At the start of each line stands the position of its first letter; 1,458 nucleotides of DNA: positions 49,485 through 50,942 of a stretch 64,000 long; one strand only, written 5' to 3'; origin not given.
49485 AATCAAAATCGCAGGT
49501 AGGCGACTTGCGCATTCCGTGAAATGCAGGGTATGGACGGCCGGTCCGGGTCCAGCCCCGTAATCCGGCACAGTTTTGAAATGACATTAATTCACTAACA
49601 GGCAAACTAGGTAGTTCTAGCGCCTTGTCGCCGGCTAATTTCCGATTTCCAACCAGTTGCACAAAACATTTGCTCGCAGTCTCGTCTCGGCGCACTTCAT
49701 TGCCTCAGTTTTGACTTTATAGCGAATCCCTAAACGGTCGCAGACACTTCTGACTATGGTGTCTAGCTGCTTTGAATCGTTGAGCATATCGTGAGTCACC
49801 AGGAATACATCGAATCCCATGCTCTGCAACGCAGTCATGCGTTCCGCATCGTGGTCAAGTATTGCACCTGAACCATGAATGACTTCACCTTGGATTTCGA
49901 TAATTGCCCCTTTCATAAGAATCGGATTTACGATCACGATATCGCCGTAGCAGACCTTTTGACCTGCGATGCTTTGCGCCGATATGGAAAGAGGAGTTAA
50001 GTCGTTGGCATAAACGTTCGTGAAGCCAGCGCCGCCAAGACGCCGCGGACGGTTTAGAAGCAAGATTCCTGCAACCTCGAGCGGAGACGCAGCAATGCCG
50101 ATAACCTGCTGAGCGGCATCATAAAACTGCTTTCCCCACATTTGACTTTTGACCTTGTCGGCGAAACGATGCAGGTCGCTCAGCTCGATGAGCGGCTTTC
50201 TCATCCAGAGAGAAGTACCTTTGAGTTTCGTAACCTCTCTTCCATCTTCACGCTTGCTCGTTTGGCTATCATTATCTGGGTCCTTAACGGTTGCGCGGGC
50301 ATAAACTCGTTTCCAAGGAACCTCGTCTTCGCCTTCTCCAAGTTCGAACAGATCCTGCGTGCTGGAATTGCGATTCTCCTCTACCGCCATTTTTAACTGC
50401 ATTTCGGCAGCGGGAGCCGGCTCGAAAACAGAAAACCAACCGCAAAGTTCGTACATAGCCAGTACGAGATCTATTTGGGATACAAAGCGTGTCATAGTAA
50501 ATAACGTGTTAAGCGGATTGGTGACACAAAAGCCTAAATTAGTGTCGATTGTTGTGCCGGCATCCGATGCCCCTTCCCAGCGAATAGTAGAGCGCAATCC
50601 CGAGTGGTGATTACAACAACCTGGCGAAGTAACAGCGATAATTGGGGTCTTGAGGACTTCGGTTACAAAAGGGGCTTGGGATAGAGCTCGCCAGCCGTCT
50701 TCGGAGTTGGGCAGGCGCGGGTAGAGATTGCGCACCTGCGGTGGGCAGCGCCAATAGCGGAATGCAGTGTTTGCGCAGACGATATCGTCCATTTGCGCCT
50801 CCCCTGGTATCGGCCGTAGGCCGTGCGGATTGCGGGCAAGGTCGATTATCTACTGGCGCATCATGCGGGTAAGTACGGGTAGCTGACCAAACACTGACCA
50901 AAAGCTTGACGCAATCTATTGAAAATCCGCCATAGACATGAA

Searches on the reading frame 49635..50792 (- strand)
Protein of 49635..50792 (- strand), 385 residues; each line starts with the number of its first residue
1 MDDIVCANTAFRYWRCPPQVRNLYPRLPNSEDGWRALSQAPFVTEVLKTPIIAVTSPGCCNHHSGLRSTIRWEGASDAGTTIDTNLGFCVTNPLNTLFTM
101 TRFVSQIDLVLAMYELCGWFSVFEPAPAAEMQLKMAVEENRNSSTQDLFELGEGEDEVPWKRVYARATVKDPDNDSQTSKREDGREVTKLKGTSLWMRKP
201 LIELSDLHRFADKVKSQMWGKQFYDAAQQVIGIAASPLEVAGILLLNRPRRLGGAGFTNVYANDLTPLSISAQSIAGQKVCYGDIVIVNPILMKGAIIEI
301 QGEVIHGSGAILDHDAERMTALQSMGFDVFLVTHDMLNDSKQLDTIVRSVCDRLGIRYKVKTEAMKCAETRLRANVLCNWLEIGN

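Call 3: search_protein_families(library=pfam, proteins=[window:49635-50792:-], max_evalue=0.1)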
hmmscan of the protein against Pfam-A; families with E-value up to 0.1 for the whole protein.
window:49635-50792:- (385 aa): 1 family
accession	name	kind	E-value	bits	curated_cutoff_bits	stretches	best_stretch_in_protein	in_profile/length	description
PF18741.7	MTES_1575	-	0.029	14.9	38.2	1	273-334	17-78/96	REase_MTES_1575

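Call 4: search_protein_families(library=padloc, proteins=[window:49635-50792:-], max_evalue=0.1)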
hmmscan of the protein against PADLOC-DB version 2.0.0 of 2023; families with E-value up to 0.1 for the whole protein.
window:49635-50792:- (385 aa): 0 families

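Call 5: search_protein_families(library=ncbifam, proteins=[window:49635-50792:-], max_evalue=0.1)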
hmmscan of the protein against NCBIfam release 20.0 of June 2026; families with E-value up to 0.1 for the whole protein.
window:49635-50792:- (385 aa): 0 families
